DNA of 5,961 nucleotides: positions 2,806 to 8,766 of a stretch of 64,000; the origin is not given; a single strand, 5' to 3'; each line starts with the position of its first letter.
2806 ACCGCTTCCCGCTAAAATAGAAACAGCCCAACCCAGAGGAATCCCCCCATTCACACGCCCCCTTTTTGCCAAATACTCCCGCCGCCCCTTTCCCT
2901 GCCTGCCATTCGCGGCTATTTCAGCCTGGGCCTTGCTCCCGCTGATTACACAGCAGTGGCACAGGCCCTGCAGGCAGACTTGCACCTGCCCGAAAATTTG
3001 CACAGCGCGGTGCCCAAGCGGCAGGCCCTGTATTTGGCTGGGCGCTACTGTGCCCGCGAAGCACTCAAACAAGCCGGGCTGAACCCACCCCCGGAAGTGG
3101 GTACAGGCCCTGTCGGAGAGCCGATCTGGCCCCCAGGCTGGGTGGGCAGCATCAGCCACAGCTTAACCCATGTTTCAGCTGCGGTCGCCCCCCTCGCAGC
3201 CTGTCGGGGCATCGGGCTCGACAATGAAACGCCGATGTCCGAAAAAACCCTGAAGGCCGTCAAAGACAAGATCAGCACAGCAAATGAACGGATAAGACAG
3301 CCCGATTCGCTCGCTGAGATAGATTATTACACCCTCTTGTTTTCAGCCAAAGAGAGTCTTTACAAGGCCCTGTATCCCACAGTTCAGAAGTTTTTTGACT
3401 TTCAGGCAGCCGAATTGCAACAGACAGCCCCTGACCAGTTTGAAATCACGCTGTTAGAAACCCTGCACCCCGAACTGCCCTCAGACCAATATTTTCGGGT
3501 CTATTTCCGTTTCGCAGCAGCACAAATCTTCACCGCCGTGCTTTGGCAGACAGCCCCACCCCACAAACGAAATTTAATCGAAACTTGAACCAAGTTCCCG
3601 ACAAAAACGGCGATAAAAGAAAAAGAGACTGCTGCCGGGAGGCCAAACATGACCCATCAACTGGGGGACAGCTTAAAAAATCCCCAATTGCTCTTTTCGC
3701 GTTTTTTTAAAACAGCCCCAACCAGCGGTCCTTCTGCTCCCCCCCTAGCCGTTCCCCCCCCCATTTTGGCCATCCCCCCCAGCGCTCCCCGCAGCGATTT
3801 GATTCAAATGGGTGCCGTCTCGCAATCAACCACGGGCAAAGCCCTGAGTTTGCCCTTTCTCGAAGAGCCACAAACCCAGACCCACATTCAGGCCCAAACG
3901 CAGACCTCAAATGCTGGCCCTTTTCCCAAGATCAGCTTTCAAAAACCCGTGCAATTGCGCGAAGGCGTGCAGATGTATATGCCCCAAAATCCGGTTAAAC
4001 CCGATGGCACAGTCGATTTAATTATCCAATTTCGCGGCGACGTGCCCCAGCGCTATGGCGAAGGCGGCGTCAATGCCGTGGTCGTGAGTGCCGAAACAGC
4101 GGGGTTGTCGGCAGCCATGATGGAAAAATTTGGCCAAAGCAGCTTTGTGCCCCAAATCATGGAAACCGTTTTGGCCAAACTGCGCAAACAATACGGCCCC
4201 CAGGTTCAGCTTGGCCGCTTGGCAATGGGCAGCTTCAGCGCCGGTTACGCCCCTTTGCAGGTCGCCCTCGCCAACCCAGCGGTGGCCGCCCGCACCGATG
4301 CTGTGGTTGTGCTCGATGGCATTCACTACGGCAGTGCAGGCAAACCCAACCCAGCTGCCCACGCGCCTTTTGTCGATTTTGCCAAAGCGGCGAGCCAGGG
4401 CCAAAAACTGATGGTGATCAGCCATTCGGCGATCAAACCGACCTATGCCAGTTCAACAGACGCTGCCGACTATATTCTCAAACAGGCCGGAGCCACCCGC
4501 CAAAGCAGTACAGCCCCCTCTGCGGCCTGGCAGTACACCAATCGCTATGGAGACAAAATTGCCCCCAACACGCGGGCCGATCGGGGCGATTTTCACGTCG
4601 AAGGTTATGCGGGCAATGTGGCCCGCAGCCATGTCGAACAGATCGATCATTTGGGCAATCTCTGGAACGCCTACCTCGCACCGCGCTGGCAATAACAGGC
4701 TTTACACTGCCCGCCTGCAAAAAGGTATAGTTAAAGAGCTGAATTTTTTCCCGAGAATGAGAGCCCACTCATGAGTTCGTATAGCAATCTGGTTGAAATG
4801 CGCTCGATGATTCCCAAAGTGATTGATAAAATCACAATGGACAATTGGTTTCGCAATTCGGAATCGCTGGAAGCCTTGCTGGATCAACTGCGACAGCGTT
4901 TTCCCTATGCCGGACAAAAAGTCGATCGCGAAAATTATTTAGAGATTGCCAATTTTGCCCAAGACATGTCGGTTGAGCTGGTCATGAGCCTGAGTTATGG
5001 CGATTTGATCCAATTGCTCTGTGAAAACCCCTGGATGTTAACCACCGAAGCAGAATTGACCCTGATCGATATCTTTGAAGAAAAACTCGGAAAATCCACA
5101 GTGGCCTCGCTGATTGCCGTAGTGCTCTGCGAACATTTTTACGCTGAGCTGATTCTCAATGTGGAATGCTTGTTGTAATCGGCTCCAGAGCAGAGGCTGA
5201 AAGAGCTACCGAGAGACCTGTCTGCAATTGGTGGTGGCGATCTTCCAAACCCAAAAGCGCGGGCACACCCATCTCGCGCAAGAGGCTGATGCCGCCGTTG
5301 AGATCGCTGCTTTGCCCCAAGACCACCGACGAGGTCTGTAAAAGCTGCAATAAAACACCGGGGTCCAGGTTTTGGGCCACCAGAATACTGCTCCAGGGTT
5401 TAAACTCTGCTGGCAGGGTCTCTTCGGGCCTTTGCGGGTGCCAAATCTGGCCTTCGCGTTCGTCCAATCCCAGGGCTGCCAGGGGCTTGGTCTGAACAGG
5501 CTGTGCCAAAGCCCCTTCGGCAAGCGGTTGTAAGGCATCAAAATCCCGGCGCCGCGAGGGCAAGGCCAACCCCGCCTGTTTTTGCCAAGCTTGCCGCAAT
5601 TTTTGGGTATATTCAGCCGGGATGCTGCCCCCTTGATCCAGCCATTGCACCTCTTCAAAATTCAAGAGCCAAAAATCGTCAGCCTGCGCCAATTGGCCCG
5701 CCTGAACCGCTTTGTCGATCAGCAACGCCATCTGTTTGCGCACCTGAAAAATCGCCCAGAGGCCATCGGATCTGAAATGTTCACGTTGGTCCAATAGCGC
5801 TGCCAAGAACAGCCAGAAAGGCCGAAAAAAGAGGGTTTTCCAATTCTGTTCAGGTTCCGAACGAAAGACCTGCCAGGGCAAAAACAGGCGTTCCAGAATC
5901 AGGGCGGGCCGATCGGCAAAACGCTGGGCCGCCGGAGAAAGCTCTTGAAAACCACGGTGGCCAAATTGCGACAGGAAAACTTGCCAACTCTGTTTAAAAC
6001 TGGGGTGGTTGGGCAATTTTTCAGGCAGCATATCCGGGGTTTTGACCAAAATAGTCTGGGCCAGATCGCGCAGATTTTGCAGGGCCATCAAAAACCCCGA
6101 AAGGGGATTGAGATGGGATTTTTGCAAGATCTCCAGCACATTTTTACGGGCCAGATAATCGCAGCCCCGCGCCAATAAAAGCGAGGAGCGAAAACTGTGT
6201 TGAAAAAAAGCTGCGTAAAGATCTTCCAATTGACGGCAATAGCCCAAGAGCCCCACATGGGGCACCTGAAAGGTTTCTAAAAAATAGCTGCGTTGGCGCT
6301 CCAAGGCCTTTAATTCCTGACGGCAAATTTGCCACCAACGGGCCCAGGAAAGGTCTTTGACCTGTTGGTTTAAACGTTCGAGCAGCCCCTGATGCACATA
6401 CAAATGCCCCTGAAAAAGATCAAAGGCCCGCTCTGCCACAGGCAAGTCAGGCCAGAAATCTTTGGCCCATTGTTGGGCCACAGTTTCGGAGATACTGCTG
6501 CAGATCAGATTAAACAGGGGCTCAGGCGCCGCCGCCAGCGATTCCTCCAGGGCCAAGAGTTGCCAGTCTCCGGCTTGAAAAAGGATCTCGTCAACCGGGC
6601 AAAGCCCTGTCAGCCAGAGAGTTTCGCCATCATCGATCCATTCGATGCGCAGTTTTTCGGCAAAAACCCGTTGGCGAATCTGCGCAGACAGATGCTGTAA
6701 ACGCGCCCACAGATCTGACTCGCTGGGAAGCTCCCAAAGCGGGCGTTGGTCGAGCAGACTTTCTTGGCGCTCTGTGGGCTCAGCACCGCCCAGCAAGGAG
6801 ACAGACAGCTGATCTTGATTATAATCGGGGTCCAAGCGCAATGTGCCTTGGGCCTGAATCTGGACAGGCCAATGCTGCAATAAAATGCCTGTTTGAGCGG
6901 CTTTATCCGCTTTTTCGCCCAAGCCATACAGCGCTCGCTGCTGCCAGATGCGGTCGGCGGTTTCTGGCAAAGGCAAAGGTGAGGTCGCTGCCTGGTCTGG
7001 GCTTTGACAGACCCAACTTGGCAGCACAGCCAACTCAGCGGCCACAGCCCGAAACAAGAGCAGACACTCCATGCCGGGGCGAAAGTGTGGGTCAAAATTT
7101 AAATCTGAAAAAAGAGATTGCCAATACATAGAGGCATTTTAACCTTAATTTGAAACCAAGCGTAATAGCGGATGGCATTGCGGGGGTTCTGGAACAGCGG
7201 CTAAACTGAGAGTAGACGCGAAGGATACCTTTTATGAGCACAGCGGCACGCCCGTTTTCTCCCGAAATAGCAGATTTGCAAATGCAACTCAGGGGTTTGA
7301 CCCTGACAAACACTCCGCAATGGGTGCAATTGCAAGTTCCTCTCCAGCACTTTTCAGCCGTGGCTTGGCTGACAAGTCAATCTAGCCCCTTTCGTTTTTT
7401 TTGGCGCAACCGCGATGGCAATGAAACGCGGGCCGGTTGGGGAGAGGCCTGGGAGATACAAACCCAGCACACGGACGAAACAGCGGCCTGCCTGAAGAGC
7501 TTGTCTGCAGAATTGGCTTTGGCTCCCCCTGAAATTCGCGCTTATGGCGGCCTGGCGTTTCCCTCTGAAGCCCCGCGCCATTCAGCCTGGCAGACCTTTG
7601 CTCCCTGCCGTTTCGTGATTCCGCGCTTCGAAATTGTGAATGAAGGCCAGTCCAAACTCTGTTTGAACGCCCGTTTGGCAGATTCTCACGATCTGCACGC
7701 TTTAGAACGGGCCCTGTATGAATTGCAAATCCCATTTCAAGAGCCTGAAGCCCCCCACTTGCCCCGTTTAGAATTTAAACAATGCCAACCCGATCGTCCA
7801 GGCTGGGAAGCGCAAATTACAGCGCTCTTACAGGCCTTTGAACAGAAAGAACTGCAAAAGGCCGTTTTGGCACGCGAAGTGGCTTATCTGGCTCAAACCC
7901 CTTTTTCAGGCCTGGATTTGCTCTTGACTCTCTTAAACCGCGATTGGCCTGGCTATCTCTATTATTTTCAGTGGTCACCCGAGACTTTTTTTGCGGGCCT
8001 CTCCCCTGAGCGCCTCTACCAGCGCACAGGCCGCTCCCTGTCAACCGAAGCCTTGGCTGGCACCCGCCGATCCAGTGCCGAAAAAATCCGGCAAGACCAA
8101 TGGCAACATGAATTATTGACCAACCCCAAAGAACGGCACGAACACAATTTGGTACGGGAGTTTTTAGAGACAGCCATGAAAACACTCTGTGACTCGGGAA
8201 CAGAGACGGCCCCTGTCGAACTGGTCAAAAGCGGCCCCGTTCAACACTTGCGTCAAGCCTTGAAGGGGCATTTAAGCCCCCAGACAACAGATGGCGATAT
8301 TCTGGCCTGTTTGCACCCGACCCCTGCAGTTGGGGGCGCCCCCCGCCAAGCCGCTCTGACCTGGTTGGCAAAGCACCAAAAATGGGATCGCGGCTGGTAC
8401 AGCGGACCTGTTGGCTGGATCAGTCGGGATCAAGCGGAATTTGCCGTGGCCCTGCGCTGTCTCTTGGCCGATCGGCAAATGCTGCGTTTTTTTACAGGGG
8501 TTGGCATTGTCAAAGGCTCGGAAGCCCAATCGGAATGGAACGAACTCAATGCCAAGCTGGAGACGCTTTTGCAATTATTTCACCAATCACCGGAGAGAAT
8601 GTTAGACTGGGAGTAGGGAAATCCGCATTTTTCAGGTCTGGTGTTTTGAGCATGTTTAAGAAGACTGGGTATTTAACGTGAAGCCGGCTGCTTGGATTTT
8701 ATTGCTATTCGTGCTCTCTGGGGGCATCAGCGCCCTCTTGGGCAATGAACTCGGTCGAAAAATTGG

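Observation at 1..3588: Tailoring-enzyme set suggesting a small-molecule pathway fragment: amidinotransferase-fold, hexapeptide transferase, PhyH dioxygenase, TylF O-methyltransferase, EntD/Sfp PPTase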

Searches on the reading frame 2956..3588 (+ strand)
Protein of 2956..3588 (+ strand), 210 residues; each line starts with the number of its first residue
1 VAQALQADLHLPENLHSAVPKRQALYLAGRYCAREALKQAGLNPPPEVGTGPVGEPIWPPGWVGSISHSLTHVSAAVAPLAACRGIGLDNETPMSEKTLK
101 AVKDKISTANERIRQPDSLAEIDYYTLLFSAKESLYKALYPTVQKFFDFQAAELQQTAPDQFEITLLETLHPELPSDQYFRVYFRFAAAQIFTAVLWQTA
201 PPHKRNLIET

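Call 3: search_protein_families(library=pfam, proteins=[window:2956-3588:+], max_evalue=0.01)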
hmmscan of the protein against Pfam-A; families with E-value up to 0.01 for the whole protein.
window:2956-3588:+ (210 aa): 2 families
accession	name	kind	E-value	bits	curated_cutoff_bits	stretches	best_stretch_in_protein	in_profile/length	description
PF17837.6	4PPT_N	-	6.5e-20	71.4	27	1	13-78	3-68/68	4'-phosphopantetheinyl transferase N-terminal domain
PF01648.25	ACPS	-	7e-13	49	25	1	85-170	1-92/111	4'-phosphopantetheinyl transferase superfamily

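Call 4: search_protein_families(library=ncbifam, proteins=[window:2956-3588:+], max_evalue=0.01)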
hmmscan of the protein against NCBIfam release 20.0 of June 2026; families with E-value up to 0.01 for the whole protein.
window:2956-3588:+ (210 aa): 4 families
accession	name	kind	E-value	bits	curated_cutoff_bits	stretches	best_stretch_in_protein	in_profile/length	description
NF050105.1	4PPT_PptT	exception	9.1e-24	84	365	1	17-155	37-172/220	4'-phosphopantetheinyl transferase PptT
NF042923.1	4PPT_Npt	exception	1.4e-22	80.1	370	1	15-159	32-174/223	4'-phosphopantetheinyl transferase Npt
NF007604.0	PRK10251.1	equivalog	7.8e-20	71.3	169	1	13-156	40-179/209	enterobactin synthase subunit EntD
TIGR00556.1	pantethn_trn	domain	9.4e-05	22.5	45.35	0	120-169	45-95/128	phosphopantetheine--protein transferase domain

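Call 31: search_solved_structures(query=window:2956-3588:+, max_evalue=0.01)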
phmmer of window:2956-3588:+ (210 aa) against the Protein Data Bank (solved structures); distinct sequences matched with E-value up to 0.01: 11.
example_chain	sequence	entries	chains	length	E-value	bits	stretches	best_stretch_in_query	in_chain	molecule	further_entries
7bcz_A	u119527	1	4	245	4.5e-26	95.5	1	7-177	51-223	4'-phosphopantetheinyl transferase EntD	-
8gkf_A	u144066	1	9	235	3.2e-19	73.1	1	17-154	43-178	4'-phosphopantetheinyl transferase PptT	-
4qjk_A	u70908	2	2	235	3.2e-19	73.1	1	17-154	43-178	Phosphopantetheinyl transferase PptT | 4'-phosphopantetheinyl transferase superfamily protein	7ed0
6ct5_A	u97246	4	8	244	3.5e-19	73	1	17-154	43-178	4'-phosphopantetheinyl transferase | 4'-phosphopantetheinyl transferase PptT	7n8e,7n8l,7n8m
8qzh_A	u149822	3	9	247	3.5e-19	72.9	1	17-154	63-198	4'-phosphopantetheinyl transferase PptT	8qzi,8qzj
4u89_A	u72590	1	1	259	4e-19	72.8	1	17-154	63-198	Phosphopantetheinyl transferase PptT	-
4qvh_A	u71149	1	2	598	2.2e-18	70.4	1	17-154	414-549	Maltose-binding periplasmic protein, 4'-phosphopantetheinyl transferase chimera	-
4qjl_A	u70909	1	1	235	2.9e-18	69.9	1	16-160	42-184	Phosphopantetheinyl transferase, PptII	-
7ed1_A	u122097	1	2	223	1.5e-17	67.6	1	17-154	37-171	4'-phosphopantetheinyl transferase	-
7ed2_A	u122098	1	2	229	1.6e-17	67.5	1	17-154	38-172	4'-phosphopantetheinyl transferase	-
6qwu_A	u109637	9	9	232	1.9e-15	60.7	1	16-155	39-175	Possible 4'-phosphopantetheinyl transferase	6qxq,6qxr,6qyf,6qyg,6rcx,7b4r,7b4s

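Call 84: find_related_loci(query=window:2956-3588:+, collection=metagenome_contigs, flank=8000)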
Query window:2956-3588:+ (210 aa) in metagenome_contigs; peptide patterns used: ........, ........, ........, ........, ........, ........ (x = any residue, [..] = any of these).
177 stretches matched a pattern; 1 encode a relative of the query (tblastn E <= 1e-3); 1 distinct loci.
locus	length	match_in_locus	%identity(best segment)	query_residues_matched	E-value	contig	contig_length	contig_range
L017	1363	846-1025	40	33-83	1e-6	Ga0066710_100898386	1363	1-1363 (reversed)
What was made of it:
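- Tried and rejected: The single metagenome scan was spent on the PPTase and returned one irrelevant 1.3-kb contig (call 84).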

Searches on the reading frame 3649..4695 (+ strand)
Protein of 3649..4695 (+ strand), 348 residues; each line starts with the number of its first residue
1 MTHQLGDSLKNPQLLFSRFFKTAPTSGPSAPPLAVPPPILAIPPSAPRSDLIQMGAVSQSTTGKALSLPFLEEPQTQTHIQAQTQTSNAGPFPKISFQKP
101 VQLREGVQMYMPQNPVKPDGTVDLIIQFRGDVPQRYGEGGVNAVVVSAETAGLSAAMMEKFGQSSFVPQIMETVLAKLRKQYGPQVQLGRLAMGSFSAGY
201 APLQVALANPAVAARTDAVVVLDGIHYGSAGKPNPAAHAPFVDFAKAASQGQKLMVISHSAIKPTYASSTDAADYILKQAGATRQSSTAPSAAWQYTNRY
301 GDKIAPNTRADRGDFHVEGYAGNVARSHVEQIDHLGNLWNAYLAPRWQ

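Call 3: search_protein_families(library=pfam, proteins=[window:3649-4695:+], max_evalue=0.01)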
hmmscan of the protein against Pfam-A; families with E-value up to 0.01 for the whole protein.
window:3649-4695:+ (348 aa): 0 families

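Call 4: search_protein_families(library=ncbifam, proteins=[window:3649-4695:+], max_evalue=0.01)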
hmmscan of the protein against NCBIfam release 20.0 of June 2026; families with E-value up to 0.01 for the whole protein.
window:3649-4695:+ (348 aa): 0 families

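Call 10: find_encoding_contigs(protein=window:3649-4695:+, flank=10000, max_places=6)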
Protein window:3649-4695:+ (348 aa): 1 contig read that carries it; 1 place shown.
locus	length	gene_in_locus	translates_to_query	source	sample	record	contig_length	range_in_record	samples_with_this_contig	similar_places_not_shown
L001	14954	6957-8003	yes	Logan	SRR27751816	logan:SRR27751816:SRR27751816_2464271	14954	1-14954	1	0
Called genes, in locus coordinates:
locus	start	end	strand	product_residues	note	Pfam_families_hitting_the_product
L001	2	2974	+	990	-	?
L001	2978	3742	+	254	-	PF19420:DDAH_eukar, PF02274:ADI (weak)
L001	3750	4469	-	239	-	PF14602:Hexapep_2 (faint), PF25087:GMPPB_C (faint), PF00132:Hexapep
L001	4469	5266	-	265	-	PF05721:PhyH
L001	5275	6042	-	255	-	PF05711:TylF, PF13578:Methyltransf_24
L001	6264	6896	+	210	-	PF17837:4PPT_N, PF01648:ACPS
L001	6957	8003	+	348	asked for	-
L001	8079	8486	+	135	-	-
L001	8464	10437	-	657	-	PF27448:Rph_4th (weak)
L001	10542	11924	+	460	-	PF00425:Chorismate_bind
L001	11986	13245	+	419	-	PF11283:DUF3084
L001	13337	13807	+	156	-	PF00210:Ferritin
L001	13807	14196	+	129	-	PF04241:DUF423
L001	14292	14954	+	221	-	?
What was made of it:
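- Tried and rejected: The 348-aa neighbour gave the identical Logan contig L001, which provides 3.3 kb of upstream sequence (call 10).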

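Call 11: search_protein_families(library=pfam, proteins=[L001:2-2974:+, L001:2978-3742:+], max_evalue=0.01)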
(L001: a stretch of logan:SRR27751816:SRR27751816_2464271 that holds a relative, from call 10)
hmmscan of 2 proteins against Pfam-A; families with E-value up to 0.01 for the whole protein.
L001:2-2974:+ (990 aa): 1 family
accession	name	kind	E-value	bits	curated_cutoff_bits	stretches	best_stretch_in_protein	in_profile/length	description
PF14842.11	FliG_N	-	0.0037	18.3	25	0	439-480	16-57/104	FliG N-terminal domain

L001:2978-3742:+ (254 aa): 3 families
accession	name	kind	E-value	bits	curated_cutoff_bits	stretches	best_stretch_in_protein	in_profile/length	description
PF02274.22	ADI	-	1.6e-10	41.1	22.8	1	65-188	126-268/377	Arginine deiminase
PF19420.4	DDAH_eukar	-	3.7e-07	30.1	23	1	31-151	26-158/291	N,N dimethylarginine dimethylhydrolase, eukaryotic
PF13380.12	CoA_binding_2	-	0.0044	17.9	22.8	0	124-160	3-38/116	CoA binding domain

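Call 12: search_protein_families(library=ncbifam, proteins=[L001:2-2974:+, L001:2978-3742:+], max_evalue=0.01)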
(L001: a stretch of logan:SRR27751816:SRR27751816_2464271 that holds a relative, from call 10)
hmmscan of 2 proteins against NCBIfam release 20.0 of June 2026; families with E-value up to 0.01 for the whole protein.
L001:2-2974:+ (990 aa): 0 families

L001:2978-3742:+ (254 aa): 7 families
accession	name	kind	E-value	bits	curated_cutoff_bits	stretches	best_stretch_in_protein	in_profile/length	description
NF045660.1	DiMthArgaseDdahStm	equivalog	2.7e-61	207.5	340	1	6-253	2-248/249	dimethylargininase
NF045658.1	DiMArgaseDdah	equivalog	4.1e-47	161.1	450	1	29-254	27-254/254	dimethylargininase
NF045659.1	DiMArgaseDdahMtb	equivalog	2.5e-12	46.6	300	1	26-251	48-280/283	dimethylargininase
NF002381.0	PRK01388.1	subfamily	3.5e-10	39.3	414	1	63-181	156-288/405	arginine deiminase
TIGR01078.1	arcA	equivalog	1.2e-08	34.2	489.1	1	64-185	156-292/408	arginine deiminase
NF052232.1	Arg_dihydro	equivalog_domain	6.5e-05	22.3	450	1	34-251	36-264/266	arginine dihydrolase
NF052231.1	bifunc_ArgZ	exception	0.0011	17.3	1025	1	34-252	38-267/696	bifunctional arginine dihydrolase/ornithine cyclodeaminase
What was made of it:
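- On Dimethylarginine dimethylaminohydrolase (DDAH): 207.5 bits against a 340-bit cut-off (call 12).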

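Call 82: search_solved_structures(query=window:3649-4695:+, max_evalue=1)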
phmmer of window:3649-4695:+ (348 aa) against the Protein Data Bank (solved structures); distinct sequences matched with E-value up to 1: 1.
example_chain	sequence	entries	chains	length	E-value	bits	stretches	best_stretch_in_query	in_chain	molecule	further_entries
5xu6_A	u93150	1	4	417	0.56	12.7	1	223-295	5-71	Inositol-pentakisphosphate 2-kinase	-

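Call 83: search_solved_structures(query=L001:2978-3742:+, max_evalue=0.00001)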
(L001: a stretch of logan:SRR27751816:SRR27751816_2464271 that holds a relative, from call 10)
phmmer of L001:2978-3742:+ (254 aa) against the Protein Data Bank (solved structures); distinct sequences matched with E-value up to 0.00001: 11.
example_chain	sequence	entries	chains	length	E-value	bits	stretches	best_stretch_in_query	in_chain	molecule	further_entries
3rhy_A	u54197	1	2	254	2.3e-40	141.9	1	28-254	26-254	N(G),N(G)-dimethylarginine dimethylaminohydrolase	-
1h70_A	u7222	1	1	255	5.5e-39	137.4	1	28-254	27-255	NG, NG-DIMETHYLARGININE DIMETHYLAMINOHYDROLASE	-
3bpb_A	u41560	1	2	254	5.9e-39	137.3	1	28-254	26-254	dimethylarginine dimethylaminohydrolase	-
7ut0_A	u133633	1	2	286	6.9e-29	104.4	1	13-253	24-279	N(G),N(G)-dimethylarginine dimethylaminohydrolase 1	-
7usz_A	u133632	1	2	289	7.2e-29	104.3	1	13-253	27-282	N(G),N(G)-dimethylarginine dimethylaminohydrolase 1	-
2jai_A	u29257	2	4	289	7.2e-29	104.3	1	13-253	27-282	NG, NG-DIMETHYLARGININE DIMETHYLAMINOHYDROLASE 1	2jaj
2c6z_A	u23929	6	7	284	7.5e-29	104.2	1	13-253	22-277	NG, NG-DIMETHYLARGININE DIMETHYLAMINOHYDROLASE 1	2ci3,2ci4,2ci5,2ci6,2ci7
3i2e_A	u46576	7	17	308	7.9e-29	104.2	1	14-253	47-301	N(G),N(G)-dimethylarginine dimethylaminohydrolase 1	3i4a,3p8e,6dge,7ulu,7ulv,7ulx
6szp_A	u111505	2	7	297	8e-29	104.2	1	13-253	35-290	N(G),N(G)-dimethylarginine dimethylaminohydrolase 1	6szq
2ci1_A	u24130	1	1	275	1.4e-27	100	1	13-253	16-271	NG, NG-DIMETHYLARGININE DIMETHYLAMINOHYDROLASE 1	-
3p8p_A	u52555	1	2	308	1.7e-27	99.8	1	13-194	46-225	N(G),N(G)-dimethylarginine dimethylaminohydrolase 1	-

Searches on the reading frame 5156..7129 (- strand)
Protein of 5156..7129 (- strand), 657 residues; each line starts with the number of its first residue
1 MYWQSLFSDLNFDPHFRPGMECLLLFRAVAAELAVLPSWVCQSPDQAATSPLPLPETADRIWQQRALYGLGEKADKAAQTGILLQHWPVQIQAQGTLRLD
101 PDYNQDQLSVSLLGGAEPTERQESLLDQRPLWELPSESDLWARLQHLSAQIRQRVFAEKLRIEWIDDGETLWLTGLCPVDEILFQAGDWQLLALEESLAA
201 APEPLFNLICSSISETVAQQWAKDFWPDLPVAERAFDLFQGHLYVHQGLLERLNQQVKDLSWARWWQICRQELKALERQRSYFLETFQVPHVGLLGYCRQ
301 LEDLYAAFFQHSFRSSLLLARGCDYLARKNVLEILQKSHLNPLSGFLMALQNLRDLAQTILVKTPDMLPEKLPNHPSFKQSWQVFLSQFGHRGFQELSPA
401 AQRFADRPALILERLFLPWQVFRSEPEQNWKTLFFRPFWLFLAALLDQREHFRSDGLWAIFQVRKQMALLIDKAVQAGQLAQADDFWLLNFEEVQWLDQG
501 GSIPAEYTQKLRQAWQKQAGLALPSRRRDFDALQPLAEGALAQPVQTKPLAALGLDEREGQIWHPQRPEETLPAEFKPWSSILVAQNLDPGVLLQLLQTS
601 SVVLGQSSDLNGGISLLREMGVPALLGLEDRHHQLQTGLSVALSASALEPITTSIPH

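Call 3: search_protein_families(library=pfam, proteins=[window:5156-7129:-], max_evalue=0.01)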
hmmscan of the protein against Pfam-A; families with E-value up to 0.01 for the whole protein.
window:5156-7129:- (657 aa): 1 family
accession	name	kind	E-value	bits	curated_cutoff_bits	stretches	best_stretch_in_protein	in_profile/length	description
PF00391.29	PEP-utilizers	-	2.9e-05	24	23.1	1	580-644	4-68/72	PEP-utilising enzyme, mobile domain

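Call 4: search_protein_families(library=ncbifam, proteins=[window:5156-7129:-], max_evalue=0.01)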
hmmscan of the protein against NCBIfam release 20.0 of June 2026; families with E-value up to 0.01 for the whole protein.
window:5156-7129:- (657 aa): 5 families
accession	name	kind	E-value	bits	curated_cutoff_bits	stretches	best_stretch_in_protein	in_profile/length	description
NF004520.0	PRK05865.1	equivalog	0.0004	18.4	1509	1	371-499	562-691/854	sugar epimerase family protein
NF004878.0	PRK06241.1-3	subfamily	0.00054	18.2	945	0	581-641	817-877/891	phosphoenolpyruvate synthase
NF052631.1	prodigiosin_PigC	equivalog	0.0007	17.6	1300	1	354-413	556-619/883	prodigiosin ligase PigC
NF004881.0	PRK06241.2-2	equivalog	0.0056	15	883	0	581-645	818-882/898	phosphoenolpyruvate synthase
NF004882.0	PRK06241.2-3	equivalog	0.0098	14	850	0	581-642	747-808/827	phosphoenolpyruvate synthase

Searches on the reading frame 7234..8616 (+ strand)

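Call 3: search_protein_families(library=pfam, proteins=[window:7234-8616:+], max_evalue=0.01)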
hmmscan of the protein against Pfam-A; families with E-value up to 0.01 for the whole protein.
window:7234-8616:+ (460 aa): 1 family
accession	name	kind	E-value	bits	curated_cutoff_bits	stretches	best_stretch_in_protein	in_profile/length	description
PF00425.24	Chorismate_bind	-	1.4e-64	218.6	27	1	189-441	3-257/257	chorismate binding enzyme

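Call 4: search_protein_families(library=ncbifam, proteins=[window:7234-8616:+], max_evalue=0.01)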
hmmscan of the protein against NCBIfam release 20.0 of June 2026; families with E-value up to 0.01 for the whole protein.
window:7234-8616:+ (460 aa): 26 families (the best 25 are shown)
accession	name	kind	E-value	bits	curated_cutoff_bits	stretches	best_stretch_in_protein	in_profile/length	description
TIGR00543.1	isochor_syn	subfamily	1.5e-84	284.2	224.75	1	102-448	2-348/349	isochorismate synthase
NF005459.0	PRK07054.1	equivalog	6.3e-69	233.3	475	1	36-448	37-455/476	isochorismate synthase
NF011588.0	PRK15012.1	equivalog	3.2e-52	177.9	488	1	26-447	21-426/431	isochorismate synthase MenF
NF005380.0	PRK06923.1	equivalog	3e-42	145.2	486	1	186-449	119-389/399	isochorismate synthase DhbC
TIGR01820.1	TrpE-arch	equivalog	1.8e-33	116.5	512.05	1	188-447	187-446/449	anthranilate synthase component I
NF011591.0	PRK15016.1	equivalog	2.7e-33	115.5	624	1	190-449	128-388/391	isochorismate synthase EntC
TIGR01824.1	PabB-clade2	equivalog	1.9e-31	109.7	408.55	1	186-445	94-355/355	aminodeoxychorismate synthase, component I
TIGR00564.1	trpE_most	equivalog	6.3e-30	104.6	517.7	1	154-447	159-452/455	anthranilate synthase component I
TIGR03494.1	salicyl_syn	equivalog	1.9e-28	99.5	325.15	1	81-446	59-420/425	salicylate synthase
NF010089.0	PRK13574.1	equivalog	6.8e-28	97.8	527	1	178-445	147-414/421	anthranilate synthase component I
NF005009.0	PRK06404.1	equivalog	1.3e-27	96.9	422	1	192-445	108-350/351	anthranilate synthase component I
TIGR00553.1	pabB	equivalog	3.3e-26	92.2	328.4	1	175-443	62-327/329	aminodeoxychorismate synthase component I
NF006563.0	PRK09070.1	equivalog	4.5e-26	91.5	514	1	141-451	139-446/447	aminodeoxychorismate synthase component I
NF010082.0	PRK13567.1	equivalog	5.6e-23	81.4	576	1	234-447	249-465/468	anthranilate synthase component I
NF010086.0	PRK13571.1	equivalog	9.4e-22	77.2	693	1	183-447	225-495/510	anthranilate synthase component I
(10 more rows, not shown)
